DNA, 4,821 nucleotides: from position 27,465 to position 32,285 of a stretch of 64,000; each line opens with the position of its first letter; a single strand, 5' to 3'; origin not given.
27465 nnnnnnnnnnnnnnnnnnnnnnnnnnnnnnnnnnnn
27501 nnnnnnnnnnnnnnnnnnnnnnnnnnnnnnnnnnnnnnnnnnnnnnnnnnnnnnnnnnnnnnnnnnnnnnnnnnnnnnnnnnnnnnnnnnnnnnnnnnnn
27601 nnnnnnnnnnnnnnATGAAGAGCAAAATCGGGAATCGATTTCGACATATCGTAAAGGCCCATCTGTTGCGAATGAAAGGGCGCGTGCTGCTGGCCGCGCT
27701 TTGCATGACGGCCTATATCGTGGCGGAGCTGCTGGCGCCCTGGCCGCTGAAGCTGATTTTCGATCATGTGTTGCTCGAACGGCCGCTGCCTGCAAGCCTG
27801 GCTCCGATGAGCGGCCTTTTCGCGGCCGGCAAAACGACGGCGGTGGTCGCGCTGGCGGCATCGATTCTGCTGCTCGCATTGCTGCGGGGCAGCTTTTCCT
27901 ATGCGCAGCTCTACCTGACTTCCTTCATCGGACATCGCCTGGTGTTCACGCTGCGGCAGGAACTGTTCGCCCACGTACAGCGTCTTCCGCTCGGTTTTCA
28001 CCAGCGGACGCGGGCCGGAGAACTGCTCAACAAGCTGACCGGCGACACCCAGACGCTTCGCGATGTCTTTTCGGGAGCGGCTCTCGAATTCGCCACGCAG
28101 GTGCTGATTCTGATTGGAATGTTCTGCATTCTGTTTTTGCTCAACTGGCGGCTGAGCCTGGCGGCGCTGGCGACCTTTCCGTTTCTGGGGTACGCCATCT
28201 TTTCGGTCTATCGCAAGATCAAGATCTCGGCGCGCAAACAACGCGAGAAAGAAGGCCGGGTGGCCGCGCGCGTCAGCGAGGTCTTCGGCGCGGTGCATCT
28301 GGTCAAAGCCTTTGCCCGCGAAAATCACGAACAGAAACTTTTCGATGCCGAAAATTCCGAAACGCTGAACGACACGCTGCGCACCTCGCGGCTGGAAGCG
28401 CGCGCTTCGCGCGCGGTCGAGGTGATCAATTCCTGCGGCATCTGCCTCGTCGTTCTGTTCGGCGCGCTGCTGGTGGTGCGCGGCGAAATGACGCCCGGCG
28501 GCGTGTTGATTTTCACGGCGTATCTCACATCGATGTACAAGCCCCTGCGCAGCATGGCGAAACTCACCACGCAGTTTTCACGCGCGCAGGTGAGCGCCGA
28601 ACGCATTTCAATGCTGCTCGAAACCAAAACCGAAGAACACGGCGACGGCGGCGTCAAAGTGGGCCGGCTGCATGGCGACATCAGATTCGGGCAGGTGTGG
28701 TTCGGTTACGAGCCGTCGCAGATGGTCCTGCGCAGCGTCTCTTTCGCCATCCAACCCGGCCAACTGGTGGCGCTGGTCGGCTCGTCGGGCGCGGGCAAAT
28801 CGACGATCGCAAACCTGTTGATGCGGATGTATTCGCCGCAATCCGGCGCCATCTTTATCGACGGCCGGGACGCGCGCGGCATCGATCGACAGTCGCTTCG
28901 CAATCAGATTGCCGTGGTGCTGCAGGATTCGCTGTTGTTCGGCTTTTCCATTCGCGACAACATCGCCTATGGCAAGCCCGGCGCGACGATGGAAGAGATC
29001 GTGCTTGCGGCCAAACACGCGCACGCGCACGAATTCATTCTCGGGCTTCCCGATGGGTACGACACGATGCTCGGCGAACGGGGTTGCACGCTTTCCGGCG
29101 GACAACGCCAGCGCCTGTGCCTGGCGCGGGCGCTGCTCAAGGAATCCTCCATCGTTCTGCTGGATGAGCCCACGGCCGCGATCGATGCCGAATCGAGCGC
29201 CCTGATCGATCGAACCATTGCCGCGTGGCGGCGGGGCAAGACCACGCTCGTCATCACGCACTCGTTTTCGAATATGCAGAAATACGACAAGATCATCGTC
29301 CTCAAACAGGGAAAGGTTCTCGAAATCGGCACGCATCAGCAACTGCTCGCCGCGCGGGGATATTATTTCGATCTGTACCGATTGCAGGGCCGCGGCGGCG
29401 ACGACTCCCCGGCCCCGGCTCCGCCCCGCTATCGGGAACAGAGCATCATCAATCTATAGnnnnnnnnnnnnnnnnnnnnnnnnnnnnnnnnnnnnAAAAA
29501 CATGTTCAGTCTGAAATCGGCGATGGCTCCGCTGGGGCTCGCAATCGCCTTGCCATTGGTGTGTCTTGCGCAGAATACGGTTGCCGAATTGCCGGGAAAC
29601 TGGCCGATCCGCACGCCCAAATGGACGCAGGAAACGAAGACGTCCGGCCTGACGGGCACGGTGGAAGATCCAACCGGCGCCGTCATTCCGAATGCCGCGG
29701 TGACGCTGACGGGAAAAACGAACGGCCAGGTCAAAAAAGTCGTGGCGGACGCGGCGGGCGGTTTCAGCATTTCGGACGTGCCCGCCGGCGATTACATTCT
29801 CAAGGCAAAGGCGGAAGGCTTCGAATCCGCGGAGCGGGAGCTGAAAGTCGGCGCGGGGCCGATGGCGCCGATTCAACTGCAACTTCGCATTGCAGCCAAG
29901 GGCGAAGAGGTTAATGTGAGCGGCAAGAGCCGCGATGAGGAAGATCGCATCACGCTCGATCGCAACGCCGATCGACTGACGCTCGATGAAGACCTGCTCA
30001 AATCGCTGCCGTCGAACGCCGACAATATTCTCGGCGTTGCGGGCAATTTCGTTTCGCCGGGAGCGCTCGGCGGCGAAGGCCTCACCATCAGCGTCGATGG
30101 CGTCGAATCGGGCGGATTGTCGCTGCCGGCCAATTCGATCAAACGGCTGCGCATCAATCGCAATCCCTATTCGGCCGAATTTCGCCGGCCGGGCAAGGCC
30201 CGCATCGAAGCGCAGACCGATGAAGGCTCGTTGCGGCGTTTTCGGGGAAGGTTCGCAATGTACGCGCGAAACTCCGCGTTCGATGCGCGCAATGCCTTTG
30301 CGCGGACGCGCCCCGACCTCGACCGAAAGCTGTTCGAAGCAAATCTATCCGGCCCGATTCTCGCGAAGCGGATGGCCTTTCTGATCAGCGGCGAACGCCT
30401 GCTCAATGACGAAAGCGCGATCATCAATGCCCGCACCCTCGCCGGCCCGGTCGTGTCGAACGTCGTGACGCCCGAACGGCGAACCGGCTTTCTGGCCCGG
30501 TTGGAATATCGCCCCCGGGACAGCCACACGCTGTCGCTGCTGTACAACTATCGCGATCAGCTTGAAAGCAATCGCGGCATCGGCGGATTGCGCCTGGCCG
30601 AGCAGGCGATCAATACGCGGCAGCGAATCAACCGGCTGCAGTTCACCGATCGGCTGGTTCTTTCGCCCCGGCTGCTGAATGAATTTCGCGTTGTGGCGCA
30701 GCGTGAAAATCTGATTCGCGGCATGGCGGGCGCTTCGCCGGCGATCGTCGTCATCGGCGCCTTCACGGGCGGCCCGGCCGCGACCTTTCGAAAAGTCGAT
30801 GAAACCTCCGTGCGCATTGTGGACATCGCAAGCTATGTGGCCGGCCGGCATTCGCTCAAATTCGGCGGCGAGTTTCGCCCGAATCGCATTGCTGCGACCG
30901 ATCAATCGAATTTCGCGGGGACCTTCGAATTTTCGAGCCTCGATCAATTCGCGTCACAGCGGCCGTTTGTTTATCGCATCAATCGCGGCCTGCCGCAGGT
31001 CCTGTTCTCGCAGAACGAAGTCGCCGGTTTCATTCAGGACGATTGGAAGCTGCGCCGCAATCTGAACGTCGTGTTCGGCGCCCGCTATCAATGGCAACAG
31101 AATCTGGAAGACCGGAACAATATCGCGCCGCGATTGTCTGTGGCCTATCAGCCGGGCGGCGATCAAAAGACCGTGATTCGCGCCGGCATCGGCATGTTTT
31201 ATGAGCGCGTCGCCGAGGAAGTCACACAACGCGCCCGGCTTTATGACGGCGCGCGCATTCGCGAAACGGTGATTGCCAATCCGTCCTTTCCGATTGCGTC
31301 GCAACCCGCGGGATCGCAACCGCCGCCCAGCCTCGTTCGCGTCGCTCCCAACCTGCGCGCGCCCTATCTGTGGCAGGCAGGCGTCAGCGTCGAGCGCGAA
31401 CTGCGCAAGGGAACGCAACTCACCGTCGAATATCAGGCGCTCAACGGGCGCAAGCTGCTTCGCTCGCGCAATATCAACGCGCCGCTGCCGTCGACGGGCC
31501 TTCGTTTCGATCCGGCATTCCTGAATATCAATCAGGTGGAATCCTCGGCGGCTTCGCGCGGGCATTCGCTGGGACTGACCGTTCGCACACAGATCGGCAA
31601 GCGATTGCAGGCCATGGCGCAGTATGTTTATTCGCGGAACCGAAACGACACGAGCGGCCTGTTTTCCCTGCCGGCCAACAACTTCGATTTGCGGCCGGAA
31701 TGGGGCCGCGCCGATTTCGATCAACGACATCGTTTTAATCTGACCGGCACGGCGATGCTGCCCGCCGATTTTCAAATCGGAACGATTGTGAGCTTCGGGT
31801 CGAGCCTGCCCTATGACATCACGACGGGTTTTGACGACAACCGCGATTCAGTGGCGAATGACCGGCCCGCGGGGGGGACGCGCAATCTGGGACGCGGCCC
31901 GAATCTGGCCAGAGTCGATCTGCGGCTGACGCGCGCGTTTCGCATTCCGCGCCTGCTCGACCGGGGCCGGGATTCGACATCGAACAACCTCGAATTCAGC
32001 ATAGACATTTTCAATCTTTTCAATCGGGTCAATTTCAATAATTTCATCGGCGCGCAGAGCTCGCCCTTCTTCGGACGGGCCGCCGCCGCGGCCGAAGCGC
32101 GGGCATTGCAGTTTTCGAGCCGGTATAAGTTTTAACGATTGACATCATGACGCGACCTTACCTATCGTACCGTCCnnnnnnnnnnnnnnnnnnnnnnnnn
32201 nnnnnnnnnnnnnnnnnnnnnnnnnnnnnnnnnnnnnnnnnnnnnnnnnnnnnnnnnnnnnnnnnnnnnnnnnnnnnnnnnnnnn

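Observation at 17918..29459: Unusual 11.5-kb glycoconjugate operon: 2x COG4671-type GT, WcaL-like GT4, heparinase II/III-like, tandem APH-fold kinases, deacetylase-like, MsbA-like ABC exporter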

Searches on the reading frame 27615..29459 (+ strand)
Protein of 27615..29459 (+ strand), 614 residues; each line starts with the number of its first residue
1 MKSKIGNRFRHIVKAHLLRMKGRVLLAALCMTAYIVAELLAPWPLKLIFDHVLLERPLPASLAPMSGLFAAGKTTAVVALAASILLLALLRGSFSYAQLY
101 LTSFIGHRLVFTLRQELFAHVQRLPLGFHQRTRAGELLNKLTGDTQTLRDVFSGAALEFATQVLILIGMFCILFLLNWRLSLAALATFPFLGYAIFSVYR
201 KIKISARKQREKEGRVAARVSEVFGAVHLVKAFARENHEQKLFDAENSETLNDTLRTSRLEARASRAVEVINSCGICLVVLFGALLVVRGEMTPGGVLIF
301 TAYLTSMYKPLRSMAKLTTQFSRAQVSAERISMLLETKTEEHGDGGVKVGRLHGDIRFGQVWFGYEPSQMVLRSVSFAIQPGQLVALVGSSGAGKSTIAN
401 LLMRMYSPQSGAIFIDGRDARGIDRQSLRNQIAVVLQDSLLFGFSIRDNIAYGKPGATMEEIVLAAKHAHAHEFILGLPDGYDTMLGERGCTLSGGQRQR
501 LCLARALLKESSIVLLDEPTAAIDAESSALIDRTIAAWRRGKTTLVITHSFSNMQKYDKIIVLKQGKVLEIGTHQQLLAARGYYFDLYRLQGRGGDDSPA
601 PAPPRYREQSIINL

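Call 4: search_protein_families(library=pfam, proteins=[window:27615-29459:+], max_evalue=0.01)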
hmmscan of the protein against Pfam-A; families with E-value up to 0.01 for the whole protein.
window:27615-29459:+ (614 aa): 10 families
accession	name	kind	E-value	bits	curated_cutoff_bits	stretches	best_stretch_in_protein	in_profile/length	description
PF00664.28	ABC_membrane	-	1e-47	163.6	28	1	34-310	11-273/274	ABC transporter transmembrane region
PF00005.33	ABC_tran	-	1.7e-35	123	25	1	372-521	1-137/137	ABC transporter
PF02463.25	SMC_N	-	2.1e-05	24.5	40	1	409-564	107-212/220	RecF/RecN/SMC N terminal domain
PF13401.12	AAA_22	-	0.0004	21.2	27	1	383-440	6-62/130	AAA domain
PF03193.22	RsgA_GTPase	-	0.001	19.4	30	1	374-405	99-129/174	RsgA GTPase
PF20720.3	nSTAND3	-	0.0018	18.4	27.2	0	383-427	18-61/155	Novel STAND NTPase 3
PF13191.12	AAA_16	-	0.0028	18.6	32.6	1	381-422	24-63/167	AAA ATPase domain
PF06414.18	Zeta_toxin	-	0.0035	17.3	22.3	1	384-421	18-55/199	Zeta toxin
PF13671.12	AAA_33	-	0.0046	17.7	27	0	384-405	1-22/143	AAA domain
PF02367.23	TsaE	-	0.0063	16.9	26.6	0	377-405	16-44/128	Threonylcarbamoyl adenosine biosynthesis protein TsaE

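Call 5: search_protein_families(library=ncbifam, proteins=[window:27615-29459:+], max_evalue=0.01)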
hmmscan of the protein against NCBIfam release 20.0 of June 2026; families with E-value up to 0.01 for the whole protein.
window:27615-29459:+ (614 aa): 189 families (the best 25 are shown)
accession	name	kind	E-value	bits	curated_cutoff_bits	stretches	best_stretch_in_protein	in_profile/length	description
TIGR02203.1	MsbA_lipidA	equivalog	7.1e-129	430.9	602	1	20-591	12-569/572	lipid A export permease/ATP-binding protein MsbA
TIGR02204.1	MsbA_rel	hypoth_equivalog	6e-126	421.4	780.4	1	72-591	52-575/576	ABC transporter, permease/ATP-binding protein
NF052233.1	CphA_assoc_ABC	equivalog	6e-123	411.8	880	1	74-597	226-749/766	cyanophycin metabolism-associated ABC transporter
NF045513.1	HepA_fam_ABC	equivalog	1.7e-120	403.3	725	1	74-591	91-609/610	heterocyst formation ABC transporter subunit HepA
TIGR01846.1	type_I_sec_HlyB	subfamily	7.8e-115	384.7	725.55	1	75-591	176-692/694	type I secretion system permease/ATPase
NF008381.0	PRK11176.1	equivalog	7.4e-112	374.6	867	1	71-591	58-579/582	lipid A ABC transporter ATP-binding protein/permease MsbA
TIGR00958.1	3a01208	subfamily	5.1e-108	362.2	874.6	1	81-587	212-710/711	antigen peptide transporter 2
NF010178.0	PRK13657.1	equivalog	5.7e-107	358.6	733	1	106-592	84-571/588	glucan ABC transporter ATP-binding protein/ permease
TIGR03375.1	type_I_sec_LssB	subfamily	1.7e-98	330.7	693.1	1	76-580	187-691/696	type I secretion system permease/ATPase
TIGR03796.1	NHLM_micro_ABC1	equivalog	4.8e-95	319.2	853.3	1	72-587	188-708/710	NHLP family bacteriocin export ABC transporter peptidase/permease/ATPase subunit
TIGR01192.1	chvA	subfamily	1.5e-85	288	585.4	1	106-593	84-572/585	glucan export ABC transporter ATP-binding protein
TIGR03797.1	NHLM_micro_ABC2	equivalog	2.2e-85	287.6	709.4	1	72-591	170-685/686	NHLP bacteriocin export ABC transporter permease/ATPase subunit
NF008056.1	PRK10790.1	equivalog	2.4e-85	287.2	746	1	75-593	62-577/584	SmdB family multidrug efflux ABC transporter permease/ATP-binding protein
TIGR02857.1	CydD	equivalog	1.8e-84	284.6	435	1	66-563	31-529/529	thiol reductant ABC exporter subunit CydD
NF008055.0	PRK10789.1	equivalog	4.7e-83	279.6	845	1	77-591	56-571/590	SmdA family multidrug ABC transporter permease/ATP-binding protein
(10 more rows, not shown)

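Call 89: search_protein_families(library=padloc, proteins=[window:27615-29459:+], max_evalue=0.001)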
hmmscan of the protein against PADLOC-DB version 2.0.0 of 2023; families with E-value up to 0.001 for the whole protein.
window:27615-29459:+ (614 aa): 2 families
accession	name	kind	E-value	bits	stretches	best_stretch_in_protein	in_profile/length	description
PDLC04135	mad3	-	1.1e-28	98.8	2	488-571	259-350/374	mads_3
PDLC04140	mad8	-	5.5e-10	37.3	1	366-552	11-235/314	mads_8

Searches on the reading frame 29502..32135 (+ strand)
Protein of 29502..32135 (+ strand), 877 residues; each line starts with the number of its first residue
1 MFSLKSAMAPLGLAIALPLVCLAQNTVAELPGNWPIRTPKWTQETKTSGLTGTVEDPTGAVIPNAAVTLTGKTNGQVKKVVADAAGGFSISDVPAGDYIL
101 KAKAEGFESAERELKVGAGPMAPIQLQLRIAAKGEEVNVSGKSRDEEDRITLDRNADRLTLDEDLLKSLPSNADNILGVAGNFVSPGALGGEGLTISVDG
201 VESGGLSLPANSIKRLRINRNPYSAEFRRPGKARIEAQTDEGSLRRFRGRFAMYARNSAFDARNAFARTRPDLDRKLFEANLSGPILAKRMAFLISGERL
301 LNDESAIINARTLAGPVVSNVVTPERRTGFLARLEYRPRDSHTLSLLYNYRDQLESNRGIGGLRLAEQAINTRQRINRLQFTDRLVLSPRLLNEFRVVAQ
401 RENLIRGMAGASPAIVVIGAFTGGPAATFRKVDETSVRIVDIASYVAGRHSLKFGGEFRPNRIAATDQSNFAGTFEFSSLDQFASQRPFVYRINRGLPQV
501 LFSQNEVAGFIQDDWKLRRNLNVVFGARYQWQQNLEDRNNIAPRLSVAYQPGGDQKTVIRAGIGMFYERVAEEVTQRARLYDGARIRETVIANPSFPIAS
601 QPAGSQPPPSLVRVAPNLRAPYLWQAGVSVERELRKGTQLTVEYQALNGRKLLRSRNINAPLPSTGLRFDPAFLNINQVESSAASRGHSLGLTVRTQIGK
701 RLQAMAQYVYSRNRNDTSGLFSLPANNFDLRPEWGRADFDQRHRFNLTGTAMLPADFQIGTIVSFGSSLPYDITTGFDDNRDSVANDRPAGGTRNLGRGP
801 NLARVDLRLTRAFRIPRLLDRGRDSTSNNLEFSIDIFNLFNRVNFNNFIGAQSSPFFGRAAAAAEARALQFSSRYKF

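Call 4: search_protein_families(library=pfam, proteins=[window:29502-32135:+], max_evalue=0.01)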
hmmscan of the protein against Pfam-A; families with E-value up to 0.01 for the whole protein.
window:29502-32135:+ (877 aa): 7 families
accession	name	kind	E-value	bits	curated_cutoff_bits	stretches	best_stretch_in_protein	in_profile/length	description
PF25183.1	OMP_b-brl_4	-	5.9e-78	263.6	30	4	537-789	434-731/838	Outer membrane beta barrel domain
PF13620.12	CarboxypepD_reg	-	4.9e-18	65.7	32.3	1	50-128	2-81/82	Carboxypeptidase regulatory-like domain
PF13715.12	CarbopepD_reg_2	-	7.2e-10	39.2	32.2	1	51-137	2-86/88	CarboxypepD_reg-like domain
PF00593.30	TonB_dep_Rec_b-barrel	-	3.8e-06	27.5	27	1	384-839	102-436/436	TonB dependent receptor-like, beta-barrel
PF09430.16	EMC7_beta-sandw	-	0.00042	20.9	26.6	1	61-150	6-92/122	ER membrane protein complex subunit 7, beta-sandwich domain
PF10677.15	DUF2490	-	0.003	17.7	29.8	0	331-395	40-99/186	Protein of unknown function (DUF2490)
PF17802.7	SpaA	-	0.0039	17.8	23.1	1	57-108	11-66/91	Prealbumin-like fold domain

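Call 5: search_protein_families(library=ncbifam, proteins=[window:29502-32135:+], max_evalue=0.01)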
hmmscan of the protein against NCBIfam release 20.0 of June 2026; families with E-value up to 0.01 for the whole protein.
window:29502-32135:+ (877 aa): 3 families
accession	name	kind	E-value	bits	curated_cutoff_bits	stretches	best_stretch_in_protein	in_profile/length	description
NF052345.1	S_layer_anammox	exception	6.7e-08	30.4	1400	1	29-135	1296-1398/1596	Kustd1514 family S-layer glycoprotein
NF050067.1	TonBEntbctnRecCfrA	equivalog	0.0013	17.1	1200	1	502-563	387-444/698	TonB-dependent ferric enterobactin receptor CfrA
NF052230.1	T9SS_PorE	exception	0.0024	16.2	600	1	49-117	424-491/648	PorE family type IX secretion system protein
